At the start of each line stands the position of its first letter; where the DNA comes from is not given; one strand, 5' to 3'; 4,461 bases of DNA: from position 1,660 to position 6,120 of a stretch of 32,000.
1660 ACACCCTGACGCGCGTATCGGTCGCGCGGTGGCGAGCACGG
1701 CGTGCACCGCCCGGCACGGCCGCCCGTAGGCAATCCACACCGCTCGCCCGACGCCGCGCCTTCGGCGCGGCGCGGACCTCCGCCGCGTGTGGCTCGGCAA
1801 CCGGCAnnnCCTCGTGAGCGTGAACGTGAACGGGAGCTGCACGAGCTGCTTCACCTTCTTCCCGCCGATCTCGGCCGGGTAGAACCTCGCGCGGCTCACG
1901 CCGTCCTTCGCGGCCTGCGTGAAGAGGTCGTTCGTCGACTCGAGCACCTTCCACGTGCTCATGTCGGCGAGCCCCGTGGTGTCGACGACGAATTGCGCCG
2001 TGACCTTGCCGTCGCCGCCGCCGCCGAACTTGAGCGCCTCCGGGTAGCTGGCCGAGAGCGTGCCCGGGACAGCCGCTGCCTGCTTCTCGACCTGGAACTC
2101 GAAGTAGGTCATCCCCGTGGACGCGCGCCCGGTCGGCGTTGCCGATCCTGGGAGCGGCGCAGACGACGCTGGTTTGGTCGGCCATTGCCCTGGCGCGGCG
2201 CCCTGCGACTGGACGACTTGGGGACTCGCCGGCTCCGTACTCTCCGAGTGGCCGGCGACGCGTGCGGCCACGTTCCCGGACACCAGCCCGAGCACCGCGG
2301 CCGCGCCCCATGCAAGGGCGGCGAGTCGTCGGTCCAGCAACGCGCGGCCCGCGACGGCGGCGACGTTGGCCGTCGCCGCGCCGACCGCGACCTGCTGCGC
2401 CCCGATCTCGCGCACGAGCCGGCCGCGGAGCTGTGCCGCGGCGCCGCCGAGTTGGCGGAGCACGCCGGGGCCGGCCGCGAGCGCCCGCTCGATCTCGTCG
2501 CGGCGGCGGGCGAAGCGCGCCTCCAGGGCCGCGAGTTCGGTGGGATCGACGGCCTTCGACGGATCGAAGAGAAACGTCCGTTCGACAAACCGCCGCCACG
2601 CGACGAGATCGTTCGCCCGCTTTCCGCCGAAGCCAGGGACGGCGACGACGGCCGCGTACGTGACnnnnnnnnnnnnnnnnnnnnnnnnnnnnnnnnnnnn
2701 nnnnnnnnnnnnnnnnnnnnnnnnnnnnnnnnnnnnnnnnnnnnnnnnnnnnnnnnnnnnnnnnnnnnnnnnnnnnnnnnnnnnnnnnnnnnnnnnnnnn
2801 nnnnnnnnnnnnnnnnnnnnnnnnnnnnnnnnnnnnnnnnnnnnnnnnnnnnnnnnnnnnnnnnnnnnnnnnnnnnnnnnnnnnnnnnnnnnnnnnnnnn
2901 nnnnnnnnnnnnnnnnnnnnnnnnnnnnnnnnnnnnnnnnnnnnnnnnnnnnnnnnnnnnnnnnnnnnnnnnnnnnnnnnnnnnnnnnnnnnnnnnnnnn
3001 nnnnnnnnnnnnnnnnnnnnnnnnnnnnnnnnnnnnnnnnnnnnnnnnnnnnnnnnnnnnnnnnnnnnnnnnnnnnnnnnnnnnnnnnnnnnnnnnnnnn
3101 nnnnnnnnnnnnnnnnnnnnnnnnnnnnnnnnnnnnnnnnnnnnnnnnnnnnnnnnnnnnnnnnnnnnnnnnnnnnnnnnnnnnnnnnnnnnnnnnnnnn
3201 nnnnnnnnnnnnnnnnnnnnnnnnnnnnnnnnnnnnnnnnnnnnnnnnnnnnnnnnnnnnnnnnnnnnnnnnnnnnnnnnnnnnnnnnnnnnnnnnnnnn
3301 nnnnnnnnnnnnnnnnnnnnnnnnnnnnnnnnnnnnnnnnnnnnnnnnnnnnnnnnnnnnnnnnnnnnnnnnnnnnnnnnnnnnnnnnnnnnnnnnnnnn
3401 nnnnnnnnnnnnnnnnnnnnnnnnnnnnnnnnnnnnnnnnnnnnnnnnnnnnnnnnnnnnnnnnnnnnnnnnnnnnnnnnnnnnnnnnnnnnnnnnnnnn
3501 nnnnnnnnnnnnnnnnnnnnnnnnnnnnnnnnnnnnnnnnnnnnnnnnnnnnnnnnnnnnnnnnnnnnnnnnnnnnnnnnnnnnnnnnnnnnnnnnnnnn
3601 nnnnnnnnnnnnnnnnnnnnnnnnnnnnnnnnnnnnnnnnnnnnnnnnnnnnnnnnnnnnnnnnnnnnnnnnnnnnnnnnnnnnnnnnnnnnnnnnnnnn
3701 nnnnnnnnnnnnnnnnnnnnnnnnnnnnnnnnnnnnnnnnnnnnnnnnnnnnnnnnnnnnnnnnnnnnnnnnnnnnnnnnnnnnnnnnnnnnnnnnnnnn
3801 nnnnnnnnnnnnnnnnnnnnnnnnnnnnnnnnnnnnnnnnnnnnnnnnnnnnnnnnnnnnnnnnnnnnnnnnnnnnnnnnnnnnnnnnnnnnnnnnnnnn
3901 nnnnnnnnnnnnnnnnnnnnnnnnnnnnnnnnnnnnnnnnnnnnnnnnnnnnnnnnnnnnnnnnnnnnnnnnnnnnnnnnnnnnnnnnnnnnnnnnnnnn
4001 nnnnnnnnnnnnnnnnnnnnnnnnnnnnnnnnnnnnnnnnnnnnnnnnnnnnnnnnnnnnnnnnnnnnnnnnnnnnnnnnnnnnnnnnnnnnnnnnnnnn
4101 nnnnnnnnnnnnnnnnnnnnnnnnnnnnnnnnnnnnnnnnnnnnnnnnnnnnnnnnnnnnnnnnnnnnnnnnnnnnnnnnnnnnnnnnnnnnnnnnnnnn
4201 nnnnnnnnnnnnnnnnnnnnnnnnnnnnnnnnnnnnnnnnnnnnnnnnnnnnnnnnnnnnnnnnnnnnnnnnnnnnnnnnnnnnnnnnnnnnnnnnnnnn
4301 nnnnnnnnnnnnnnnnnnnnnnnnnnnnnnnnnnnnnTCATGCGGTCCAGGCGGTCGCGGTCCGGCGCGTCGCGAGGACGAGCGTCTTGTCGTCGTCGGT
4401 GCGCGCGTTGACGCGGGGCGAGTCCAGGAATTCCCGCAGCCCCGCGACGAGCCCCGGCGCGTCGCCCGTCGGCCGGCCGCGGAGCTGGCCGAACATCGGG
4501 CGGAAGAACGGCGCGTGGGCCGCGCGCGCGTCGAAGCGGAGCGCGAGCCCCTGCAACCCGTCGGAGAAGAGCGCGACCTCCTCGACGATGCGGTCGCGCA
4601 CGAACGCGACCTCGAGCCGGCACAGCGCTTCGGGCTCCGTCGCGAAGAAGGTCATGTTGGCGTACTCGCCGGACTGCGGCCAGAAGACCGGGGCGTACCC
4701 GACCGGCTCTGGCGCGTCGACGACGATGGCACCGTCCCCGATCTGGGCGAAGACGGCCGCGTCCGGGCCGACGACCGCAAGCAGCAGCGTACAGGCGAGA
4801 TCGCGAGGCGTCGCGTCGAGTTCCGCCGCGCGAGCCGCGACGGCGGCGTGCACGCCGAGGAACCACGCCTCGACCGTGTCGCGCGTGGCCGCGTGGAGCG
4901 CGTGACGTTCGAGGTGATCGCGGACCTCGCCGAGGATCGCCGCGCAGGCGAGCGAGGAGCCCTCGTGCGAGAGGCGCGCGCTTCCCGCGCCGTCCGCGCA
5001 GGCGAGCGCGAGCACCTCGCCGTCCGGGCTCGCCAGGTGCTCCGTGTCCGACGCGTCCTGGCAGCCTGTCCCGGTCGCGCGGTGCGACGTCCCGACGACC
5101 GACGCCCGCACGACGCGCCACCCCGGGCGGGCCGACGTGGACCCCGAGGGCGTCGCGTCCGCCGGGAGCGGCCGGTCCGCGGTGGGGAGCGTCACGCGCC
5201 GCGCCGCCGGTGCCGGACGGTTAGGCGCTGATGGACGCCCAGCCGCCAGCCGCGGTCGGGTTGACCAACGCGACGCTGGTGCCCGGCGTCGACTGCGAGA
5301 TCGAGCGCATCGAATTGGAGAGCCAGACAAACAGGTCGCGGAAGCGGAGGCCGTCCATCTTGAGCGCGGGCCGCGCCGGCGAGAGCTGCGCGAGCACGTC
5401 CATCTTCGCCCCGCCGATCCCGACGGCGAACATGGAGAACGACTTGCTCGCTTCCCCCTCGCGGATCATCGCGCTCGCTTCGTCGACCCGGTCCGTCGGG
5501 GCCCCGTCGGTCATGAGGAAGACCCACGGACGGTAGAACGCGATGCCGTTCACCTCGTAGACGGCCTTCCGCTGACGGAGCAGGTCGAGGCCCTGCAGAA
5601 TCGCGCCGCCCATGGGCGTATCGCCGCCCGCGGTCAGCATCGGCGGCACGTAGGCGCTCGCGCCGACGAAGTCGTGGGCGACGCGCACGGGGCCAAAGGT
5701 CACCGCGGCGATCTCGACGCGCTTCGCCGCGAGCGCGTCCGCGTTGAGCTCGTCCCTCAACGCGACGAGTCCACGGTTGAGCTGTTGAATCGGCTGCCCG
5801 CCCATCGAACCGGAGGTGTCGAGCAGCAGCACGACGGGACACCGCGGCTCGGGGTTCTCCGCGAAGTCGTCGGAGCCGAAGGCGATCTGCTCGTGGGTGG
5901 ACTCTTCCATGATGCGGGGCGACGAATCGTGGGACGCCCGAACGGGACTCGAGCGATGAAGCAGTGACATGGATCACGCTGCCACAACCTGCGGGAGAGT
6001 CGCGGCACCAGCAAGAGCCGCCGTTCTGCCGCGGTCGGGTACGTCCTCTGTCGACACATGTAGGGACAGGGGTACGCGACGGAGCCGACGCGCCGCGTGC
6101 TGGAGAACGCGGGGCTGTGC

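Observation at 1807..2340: TerY-P-type kinase continues in frame into a complete TonB-like module (TM, Pro/Ser spacer, TonB_C-like domain)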

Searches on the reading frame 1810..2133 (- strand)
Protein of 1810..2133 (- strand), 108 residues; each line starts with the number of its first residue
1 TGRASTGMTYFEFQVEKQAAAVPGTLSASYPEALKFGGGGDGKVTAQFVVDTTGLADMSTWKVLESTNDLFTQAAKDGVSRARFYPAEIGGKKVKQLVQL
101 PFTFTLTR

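Call 14: find_homologous_proteins(query=window:1810-2133:-, max_evalue=0.001)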
Query window:1810-2133:- (108 aa): 89 proteins with E <= 0.001 among 93 candidates.
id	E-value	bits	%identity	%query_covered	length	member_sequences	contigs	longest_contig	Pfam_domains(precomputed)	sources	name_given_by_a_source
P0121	1.5e-47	178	81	96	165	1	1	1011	PF03544.20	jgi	jgi:protein TonB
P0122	1.5e-46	174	82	92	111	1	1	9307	PF03544.20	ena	-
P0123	1.5e-35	139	64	95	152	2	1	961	PF03544.20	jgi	jgi:protein TonB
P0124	1.8e-34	136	63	96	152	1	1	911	PF03544.20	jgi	jgi:protein TonB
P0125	6.8e-33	131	63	94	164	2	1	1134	PF03544.20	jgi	jgi:protein TonB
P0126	2.1e-32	129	60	96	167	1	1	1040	PF03544.20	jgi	jgi:protein TonB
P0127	3.0e-31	125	60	100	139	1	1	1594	PF03544.20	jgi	jgi:protein TonB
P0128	4.5e-31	125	61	96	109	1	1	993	PF03544.20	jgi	jgi:protein TonB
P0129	5.1e-31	125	61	96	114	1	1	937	PF03544.20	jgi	jgi:protein TonB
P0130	1.1e-30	123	61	96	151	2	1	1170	PF03544.20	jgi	jgi:protein TonB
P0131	1.4e-30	123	61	96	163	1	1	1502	PF03544.20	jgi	jgi:protein TonB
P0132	1.5e-30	123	53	93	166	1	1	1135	PF03544.20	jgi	jgi:TonB family protein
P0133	2.1e-30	123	57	97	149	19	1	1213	PF03544.20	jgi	jgi:periplasmic protein TonB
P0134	2.6e-30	122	61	93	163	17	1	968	PF03544.20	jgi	jgi:protein TonB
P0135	2.7e-30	122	58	96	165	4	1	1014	PF03544.20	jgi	jgi:protein TonB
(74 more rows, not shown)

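Call 16: find_encoding_contigs(protein=P0122, flank=6000, max_places=3)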
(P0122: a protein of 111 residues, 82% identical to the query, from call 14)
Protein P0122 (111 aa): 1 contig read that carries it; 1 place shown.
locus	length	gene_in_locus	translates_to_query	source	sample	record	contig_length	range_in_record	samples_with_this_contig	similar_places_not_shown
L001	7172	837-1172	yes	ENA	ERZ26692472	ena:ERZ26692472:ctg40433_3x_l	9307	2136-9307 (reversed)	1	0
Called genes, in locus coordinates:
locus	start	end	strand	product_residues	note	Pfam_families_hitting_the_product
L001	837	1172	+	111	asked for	PF03544:TonB_C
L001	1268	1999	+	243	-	PF01618:MotA_ExbB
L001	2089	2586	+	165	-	PF02472:ExbD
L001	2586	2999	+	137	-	PF02472:ExbD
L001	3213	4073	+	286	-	-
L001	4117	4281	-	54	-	-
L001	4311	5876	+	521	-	PF13520:AA_permease_2, PF00324:AA_permease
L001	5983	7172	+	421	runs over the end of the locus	PF03030:H_PPase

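Call 20: find_related_loci(query=window:1810-2133:-, collection=genome_contigs, flank=4000)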
Query window:1810-2133:- (108 aa) in genome_contigs; peptide patterns used: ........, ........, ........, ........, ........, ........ (x = any residue, [..] = any of these).
553 stretches matched a pattern; 102 encode a relative of the query (tblastn E <= 1e-3); the best 80 are kept; 80 distinct loci.
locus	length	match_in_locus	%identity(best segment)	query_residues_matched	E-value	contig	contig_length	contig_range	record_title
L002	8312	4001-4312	83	5-108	1e-55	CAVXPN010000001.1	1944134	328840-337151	MAG: uncultured Gemmatimonadales bacterium isolate MFD04580.bin.1.159 genome assembly, contig: contig_18874, whole genom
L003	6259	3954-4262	78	6-108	7e-53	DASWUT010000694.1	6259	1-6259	MAG TPA_asm: Gemmatirosa sp. isolate SMAG_U3610 k141_168167, whole genome shotgun sequence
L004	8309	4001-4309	77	6-108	3e-51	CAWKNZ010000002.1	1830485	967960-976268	MAG: uncultured Gemmatimonadales bacterium isolate MFD04580.bin.1.178 genome assembly, contig: contig_17541, whole genom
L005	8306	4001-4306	75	6-108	4e-47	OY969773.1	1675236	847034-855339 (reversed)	MAG: uncultured Gemmatimonadales bacterium isolate MFD04580.bin.2.49 genome assembly, chromosome: 1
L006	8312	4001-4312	57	4-108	3e-37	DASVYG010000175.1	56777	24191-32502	MAG TPA_asm: Gemmatimonadaceae bacterium isolate SMAG_U2596 k141_581874, whole genome shotgun sequence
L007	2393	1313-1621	58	5-108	6e-37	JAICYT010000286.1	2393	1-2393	MAG: Gemmatimonadaceae bacterium isolate LS_ISSM_2_bin.43 k141_5459829_length_2393_cov_9.0000, whole genome shotgun sequ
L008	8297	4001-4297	59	9-108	2e-36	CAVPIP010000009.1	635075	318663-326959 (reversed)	MAG: uncultured Gemmatimonadaceae bacterium isolate MFD00031.bin.2.119 genome assembly, contig: contig_4112, whole genom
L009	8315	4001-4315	57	3-108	1e-36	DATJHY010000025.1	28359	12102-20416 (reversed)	MAG TPA_asm: Gemmatimonadaceae bacterium isolate SMAG_U15524 k141_8650609, whole genome shotgun sequence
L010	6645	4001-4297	59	9-108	1e-36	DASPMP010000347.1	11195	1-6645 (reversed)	MAG TPA_asm: Gemmatimonadaceae bacterium isolate SMAG_U12095 k141_371958, whole genome shotgun sequence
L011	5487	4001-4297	60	9-108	1e-36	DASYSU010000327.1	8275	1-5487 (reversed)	MAG TPA_asm: Gemmatimonadaceae bacterium isolate SMAG_U4547 k141_68553, whole genome shotgun sequence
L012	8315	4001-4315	57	3-108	2e-36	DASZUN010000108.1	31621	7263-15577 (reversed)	MAG TPA_asm: Gemmatimonadaceae bacterium isolate SMAG_U6106 k141_413343, whole genome shotgun sequence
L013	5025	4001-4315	56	3-108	6e-36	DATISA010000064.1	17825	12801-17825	MAG TPA_asm: Gemmatimonadaceae bacterium isolate SMAG_U15917 k141_587636, whole genome shotgun sequence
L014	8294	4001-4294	61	10-108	6e-36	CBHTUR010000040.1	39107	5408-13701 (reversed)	MAG TPA_asm: uncultured Gemmatimonadaceae bacterium isolate ERR14722427_binner123_Refined_30 genome assembly, contig: ER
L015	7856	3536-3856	56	1-108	1e-35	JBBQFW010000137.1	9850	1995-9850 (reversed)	MAG: Gemmatimonadales bacterium isolate Co_metawrap_998 Cmw_998_k141_12705376_length_9850_cov_6.6468, whole genome shotg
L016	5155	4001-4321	55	1-108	2e-35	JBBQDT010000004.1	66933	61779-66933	MAG: Gemmatimonadales bacterium isolate Co_metawrap_1148 Cmw_1148_k141_24308383_length_66933_cov_9.0000, whole genome sh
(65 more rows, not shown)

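Call 42: search_solved_structures(query=window:1810-2133:-, max_evalue=1, show_alignments=2)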
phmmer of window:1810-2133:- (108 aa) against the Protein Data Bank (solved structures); distinct sequences matched with E-value up to 1: 3.
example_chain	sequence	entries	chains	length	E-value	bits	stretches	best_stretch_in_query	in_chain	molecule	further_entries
2k9k_A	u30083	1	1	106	0.0043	20.4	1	9-99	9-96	TonB2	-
6i97_D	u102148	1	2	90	0.11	16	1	37-105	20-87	Protein TonB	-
6fip_A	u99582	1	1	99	0.13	15.7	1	30-104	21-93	Protein TonB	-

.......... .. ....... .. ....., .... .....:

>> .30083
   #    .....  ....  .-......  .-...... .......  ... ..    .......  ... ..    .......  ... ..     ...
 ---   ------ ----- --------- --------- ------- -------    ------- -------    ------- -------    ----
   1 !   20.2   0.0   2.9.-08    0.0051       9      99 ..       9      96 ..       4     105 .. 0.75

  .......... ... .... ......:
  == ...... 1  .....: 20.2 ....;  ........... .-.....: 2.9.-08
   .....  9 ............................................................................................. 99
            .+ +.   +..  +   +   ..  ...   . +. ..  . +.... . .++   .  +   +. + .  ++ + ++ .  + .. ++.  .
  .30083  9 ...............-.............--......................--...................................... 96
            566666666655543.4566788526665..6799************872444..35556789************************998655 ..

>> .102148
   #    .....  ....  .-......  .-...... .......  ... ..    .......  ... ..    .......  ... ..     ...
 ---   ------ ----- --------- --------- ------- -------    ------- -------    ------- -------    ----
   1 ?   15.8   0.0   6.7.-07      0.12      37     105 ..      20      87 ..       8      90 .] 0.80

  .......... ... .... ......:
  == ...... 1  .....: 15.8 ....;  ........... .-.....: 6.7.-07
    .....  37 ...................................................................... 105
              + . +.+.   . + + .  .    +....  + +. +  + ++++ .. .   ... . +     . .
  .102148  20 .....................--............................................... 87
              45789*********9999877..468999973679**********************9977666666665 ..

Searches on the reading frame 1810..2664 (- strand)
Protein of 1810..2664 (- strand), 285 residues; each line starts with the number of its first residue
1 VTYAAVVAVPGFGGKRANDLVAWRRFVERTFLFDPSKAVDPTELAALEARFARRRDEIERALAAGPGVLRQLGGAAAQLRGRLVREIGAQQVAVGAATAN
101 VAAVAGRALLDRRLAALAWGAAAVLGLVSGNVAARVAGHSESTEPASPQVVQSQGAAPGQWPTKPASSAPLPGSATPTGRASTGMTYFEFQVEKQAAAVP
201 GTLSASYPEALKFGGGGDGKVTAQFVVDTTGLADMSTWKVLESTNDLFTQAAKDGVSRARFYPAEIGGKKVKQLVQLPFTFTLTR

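Call 53: find_homologous_proteins(query=window:1810-2664:-, max_evalue=0.001)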
Query window:1810-2664:- (285 aa): 683 proteins with E <= 0.001 among 8000 candidates; the best 120 are listed.
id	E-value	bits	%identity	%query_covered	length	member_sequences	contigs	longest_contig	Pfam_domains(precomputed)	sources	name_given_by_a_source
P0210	1.4e-53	200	54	41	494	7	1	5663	PF03544.20,PF05569.18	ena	-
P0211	8.7e-49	185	53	34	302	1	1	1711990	PF03544.20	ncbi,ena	-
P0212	3.3e-47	179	79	39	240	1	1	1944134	PF03544.20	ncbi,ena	-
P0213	5.8e-47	179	81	38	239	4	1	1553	PF03544.20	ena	-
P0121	4.6e-46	176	81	36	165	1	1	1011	PF03544.20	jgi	jgi:protein TonB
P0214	2.0e-45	174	82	36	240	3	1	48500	PF03544.20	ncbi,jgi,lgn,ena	-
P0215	1.3e-44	171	81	36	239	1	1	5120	PF03544.20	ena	-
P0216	5.4e-44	169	81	36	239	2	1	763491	PF03544.20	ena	-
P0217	1.1e-43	168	71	41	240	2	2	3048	PF03544.20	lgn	-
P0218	1.1e-43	168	73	38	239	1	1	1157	PF03544.20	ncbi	-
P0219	4.1e-43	166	73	39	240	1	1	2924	PF03544.20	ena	-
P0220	1.5e-42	164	52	37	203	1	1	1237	PF03544.20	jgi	-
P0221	5.8e-42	162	76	36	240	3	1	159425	PF03544.20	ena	-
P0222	1.2e-41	161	75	36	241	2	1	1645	PF03544.20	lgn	-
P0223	9.4e-40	155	48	37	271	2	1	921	PF03544.20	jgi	-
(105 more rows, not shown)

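Call 74: find_related_loci(query=window:1810-2541:-, collection=metagenome_contigs, flank=5000)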
Query window:1810-2541:- (244 aa) in metagenome_contigs; peptide patterns used: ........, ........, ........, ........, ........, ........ (x = any residue, [..] = any of these).
600 stretches matched a pattern (row limit reached: there are more); 6 encode a relative of the query (tblastn E <= 1e-3); 6 distinct loci.
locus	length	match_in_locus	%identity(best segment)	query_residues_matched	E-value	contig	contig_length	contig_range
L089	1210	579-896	57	138-244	4e-36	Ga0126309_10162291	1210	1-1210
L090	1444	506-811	56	142-244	3e-34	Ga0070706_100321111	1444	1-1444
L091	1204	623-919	53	145-244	2e-30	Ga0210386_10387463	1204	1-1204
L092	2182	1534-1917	45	123-244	9e-26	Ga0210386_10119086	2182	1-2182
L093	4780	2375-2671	49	141-241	2e-20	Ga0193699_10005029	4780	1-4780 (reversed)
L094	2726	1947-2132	68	2-63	1e-18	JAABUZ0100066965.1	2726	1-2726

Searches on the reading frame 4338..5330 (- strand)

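Call 4: search_protein_families(library=pfam, proteins=[window:4338-5330:-], max_evalue=1)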
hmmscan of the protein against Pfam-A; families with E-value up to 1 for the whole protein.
window:4338-5330:- (330 aa): 1 family
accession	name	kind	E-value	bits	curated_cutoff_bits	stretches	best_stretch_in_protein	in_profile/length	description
PF13672.11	PP2C_2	-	1.7e-47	162.2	24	1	79-302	1-208/209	Protein phosphatase 2C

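Call 5: search_protein_families(library=ncbifam, proteins=[window:4338-5330:-], max_evalue=1)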
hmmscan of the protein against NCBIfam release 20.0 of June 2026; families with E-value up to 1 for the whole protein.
window:4338-5330:- (330 aa): 1 family
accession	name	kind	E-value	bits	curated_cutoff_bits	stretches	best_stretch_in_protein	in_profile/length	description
NF033484.1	Stp1_PP2C_phos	equivalog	0.028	14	230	1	95-202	13-114/232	Stp1/IreP family PP2C-type Ser/Thr phosphatase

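Call 13: search_protein_families(library=padloc, proteins=[window:4338-5330:-], max_evalue=0.01)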
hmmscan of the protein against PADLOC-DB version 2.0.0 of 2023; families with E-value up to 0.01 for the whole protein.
window:4338-5330:- (330 aa): 0 families

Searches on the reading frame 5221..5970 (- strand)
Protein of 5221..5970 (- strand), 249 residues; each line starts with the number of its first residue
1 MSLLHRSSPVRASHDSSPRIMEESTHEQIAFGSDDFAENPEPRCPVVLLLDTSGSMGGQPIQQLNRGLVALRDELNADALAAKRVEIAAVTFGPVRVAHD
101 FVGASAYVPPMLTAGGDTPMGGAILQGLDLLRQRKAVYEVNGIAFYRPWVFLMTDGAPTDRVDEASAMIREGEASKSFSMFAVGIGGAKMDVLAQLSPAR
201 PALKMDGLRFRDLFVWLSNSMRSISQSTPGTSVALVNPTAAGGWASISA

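Call 4: search_protein_families(library=pfam, proteins=[window:5221-5970:-], max_evalue=1)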
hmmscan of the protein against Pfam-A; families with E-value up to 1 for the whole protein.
window:5221-5970:- (249 aa): 6 families
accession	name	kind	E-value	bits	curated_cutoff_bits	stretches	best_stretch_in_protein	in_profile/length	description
PF00092.34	VWA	-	6e-09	36.8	23.8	1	46-197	2-151/174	von Willebrand factor type A domain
PF13519.12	VWA_2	-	0.0035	18.4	27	1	46-156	1-106/107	von Willebrand factor type A domain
PF13768.12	VWA_3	-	0.0085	16.6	27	1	150-196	100-145/155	von Willebrand factor type A domain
PF10138.15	vWA-TerF-like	-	0.031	14.9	29.4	1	149-196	107-152/200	vWA found in TerF C terminus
PF11775.14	CobT_C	-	0.045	13.8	21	1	46-64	15-33/220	Cobalamin biosynthesis protein CobT VWA domain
PF07002.22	Copine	-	0.25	11.2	27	1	152-216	114-177/218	Copine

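Call 5: search_protein_families(library=ncbifam, proteins=[window:5221-5970:-], max_evalue=1)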
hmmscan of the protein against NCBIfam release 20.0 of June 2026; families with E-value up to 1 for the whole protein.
window:5221-5970:- (249 aa): 3 families
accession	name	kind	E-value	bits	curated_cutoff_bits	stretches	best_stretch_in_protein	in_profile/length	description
TIGR03788.1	marine_srt_targ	equivalog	2.8e-06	26.1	551.65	1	45-188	273-408/629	marine proteobacterial sortase target protein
TIGR02442.1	Cob-chelat-sub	hypoth_equivalog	0.016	13.7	779.45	1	44-157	473-582/641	putative cobaltochelatase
NF008230.0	PRK10997.1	equivalog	0.046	12.9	500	1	34-60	314-340/487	ATPase RavA stimulator ViaA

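Call 13: search_protein_families(library=padloc, proteins=[window:5221-5970:-], max_evalue=0.01)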
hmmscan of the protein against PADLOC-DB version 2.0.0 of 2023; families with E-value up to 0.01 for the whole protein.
window:5221-5970:- (249 aa): 0 families
